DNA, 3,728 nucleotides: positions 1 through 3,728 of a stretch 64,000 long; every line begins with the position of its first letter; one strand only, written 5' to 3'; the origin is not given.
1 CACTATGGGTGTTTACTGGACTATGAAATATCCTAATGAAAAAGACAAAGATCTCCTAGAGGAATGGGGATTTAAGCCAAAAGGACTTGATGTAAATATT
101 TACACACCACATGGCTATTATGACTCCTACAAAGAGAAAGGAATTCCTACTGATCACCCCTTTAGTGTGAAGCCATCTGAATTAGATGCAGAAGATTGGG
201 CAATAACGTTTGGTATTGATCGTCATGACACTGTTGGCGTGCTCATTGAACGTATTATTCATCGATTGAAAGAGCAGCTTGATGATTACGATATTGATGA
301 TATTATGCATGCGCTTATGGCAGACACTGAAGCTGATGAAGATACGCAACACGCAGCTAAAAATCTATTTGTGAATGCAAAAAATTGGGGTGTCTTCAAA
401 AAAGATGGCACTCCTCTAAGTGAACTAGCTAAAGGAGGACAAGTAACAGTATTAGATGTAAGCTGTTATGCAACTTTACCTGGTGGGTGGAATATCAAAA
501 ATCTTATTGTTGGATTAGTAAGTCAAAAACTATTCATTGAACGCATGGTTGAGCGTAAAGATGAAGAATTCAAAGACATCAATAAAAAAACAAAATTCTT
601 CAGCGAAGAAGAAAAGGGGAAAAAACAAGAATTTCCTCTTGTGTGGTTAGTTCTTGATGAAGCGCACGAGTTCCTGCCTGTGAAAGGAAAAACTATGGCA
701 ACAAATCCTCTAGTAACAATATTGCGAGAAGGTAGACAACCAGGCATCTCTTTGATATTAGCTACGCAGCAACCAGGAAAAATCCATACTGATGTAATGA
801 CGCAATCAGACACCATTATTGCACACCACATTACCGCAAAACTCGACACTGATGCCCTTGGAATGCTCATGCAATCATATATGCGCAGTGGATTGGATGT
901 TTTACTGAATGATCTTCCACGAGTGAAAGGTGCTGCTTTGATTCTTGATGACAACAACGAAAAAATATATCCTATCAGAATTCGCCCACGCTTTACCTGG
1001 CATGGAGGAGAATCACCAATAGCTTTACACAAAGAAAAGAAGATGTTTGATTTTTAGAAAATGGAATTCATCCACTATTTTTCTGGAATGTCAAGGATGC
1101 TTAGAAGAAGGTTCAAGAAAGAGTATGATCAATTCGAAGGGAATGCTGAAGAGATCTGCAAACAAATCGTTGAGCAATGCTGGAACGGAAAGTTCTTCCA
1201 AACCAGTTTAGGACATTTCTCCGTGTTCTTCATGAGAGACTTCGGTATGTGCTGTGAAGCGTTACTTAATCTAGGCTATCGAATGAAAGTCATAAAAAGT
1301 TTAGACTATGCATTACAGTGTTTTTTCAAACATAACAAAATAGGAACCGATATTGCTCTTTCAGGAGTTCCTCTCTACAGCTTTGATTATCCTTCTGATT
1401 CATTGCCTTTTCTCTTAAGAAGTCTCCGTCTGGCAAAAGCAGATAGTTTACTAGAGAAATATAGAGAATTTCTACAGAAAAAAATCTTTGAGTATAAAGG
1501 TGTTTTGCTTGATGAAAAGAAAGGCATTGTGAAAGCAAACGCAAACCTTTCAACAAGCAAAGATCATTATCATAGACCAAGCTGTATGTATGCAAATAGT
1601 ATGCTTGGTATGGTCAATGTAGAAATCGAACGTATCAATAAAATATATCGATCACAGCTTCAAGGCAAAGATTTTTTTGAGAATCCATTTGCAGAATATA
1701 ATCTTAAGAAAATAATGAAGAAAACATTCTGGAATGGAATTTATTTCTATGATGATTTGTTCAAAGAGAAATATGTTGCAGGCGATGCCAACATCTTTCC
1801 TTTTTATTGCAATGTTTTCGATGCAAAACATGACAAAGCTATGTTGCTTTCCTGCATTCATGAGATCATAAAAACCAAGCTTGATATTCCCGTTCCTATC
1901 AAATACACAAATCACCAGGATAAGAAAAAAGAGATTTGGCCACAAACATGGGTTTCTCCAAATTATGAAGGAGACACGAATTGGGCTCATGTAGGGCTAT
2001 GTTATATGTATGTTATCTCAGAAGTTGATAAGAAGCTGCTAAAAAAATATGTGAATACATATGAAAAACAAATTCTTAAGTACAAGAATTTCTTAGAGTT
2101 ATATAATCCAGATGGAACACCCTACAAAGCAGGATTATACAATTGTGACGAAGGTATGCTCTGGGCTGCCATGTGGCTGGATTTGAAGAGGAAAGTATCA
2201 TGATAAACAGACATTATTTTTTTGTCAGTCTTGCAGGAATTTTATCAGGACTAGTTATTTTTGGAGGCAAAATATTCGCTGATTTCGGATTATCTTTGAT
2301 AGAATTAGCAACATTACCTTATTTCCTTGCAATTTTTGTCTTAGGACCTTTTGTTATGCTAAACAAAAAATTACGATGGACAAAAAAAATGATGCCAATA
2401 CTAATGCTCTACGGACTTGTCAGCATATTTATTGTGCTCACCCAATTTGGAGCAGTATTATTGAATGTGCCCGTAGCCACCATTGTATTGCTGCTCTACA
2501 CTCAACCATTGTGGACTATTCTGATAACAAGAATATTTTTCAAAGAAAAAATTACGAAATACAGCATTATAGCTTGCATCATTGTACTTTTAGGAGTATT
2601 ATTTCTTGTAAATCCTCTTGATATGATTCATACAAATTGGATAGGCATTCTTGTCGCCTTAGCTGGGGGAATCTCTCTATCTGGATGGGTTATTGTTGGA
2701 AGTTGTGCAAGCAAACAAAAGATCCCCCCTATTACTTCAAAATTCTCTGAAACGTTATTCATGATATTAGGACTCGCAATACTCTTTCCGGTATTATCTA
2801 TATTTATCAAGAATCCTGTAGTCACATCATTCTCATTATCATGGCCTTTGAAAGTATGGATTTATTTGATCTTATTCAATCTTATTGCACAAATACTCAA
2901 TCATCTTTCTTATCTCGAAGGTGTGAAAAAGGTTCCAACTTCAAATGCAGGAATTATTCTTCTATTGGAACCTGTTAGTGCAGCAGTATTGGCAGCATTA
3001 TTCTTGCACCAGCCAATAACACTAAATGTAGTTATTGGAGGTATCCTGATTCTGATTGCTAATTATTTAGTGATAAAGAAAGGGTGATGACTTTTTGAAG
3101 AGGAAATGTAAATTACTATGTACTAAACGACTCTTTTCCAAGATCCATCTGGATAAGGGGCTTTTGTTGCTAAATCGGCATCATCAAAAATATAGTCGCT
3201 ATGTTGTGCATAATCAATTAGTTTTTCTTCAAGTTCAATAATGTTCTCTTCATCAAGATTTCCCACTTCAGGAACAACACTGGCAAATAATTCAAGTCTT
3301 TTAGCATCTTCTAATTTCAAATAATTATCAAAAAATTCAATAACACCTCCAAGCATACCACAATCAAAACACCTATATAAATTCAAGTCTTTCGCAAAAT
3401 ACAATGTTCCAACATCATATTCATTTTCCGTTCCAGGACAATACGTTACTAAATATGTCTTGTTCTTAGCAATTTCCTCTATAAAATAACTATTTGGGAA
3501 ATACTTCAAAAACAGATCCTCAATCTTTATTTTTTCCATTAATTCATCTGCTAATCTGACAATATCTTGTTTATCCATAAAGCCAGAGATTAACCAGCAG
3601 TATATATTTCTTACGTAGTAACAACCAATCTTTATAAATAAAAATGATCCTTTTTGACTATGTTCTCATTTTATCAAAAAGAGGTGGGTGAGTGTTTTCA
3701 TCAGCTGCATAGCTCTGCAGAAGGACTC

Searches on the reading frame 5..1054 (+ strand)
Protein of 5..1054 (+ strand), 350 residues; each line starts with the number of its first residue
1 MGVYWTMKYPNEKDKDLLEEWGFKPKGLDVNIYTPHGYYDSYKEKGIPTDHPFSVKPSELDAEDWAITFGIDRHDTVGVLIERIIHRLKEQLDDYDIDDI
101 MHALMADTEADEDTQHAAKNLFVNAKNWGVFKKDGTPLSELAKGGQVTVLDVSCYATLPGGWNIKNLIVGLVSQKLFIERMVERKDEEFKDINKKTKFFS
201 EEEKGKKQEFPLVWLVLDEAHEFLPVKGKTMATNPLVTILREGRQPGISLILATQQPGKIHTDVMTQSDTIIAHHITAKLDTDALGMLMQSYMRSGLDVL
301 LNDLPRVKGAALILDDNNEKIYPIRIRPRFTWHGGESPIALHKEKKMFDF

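Call 54: search_protein_families(library=pfam, proteins=[window:5-1054:+], max_evalue=0.001)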
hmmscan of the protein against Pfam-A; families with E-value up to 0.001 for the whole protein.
window:5-1054:+ (350 aa): 1 family
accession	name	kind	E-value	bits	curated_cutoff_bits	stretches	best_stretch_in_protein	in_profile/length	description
PF05707.18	Zot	-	0.00012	22.1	20.3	1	212-267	82-138/197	Zonular occludens toxin (Zot)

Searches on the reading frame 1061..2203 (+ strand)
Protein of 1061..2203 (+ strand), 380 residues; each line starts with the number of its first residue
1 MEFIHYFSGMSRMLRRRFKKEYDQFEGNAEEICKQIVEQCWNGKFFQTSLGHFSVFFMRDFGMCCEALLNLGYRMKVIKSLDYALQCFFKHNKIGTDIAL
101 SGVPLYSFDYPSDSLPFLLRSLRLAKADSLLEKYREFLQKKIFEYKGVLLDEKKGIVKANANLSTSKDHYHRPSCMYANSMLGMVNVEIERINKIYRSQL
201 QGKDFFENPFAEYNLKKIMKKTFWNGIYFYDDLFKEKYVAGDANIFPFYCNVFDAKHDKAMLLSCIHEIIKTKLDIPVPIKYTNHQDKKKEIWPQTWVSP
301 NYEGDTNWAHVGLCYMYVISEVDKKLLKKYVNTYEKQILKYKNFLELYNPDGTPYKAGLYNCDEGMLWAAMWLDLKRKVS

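Call 44: find_encoding_contigs(protein=window:1061-2203:+, flank=10000, max_places=3)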
Protein window:1061-2203:+ (380 aa): no gene with exactly this product is on record in the collection.

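Call 54: search_protein_families(library=pfam, proteins=[window:1061-2200:+], max_evalue=0.001)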
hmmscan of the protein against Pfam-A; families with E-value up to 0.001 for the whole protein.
window:1061-2200:+ (380 aa): 0 families

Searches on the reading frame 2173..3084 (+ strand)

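Call 54: search_protein_families(library=pfam, proteins=[window:2173-3084:+], max_evalue=0.001)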
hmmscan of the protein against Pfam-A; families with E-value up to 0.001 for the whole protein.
window:2173-3084:+ (304 aa): 2 families
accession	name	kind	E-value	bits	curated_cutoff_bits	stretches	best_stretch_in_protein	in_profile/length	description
PF00892.27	EamA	-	8.6e-29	101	28.2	2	156-301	1-134/135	EamA-like transporter family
PF03151.22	TPT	-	0.00013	21.9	30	0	68-208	56-196/291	Triose-phosphate Transporter family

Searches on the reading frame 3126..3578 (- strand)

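Call 54: search_protein_families(library=pfam, proteins=[window:3126-3578:-], max_evalue=0.001)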
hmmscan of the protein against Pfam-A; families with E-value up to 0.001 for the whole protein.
window:3126-3578:- (151 aa): 1 family
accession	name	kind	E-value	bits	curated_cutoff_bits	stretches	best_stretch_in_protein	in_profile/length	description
PF01807.25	Zn_ribbon_DnaG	-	0.00015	22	24.9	1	11-95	7-82/98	CHC2 zinc finger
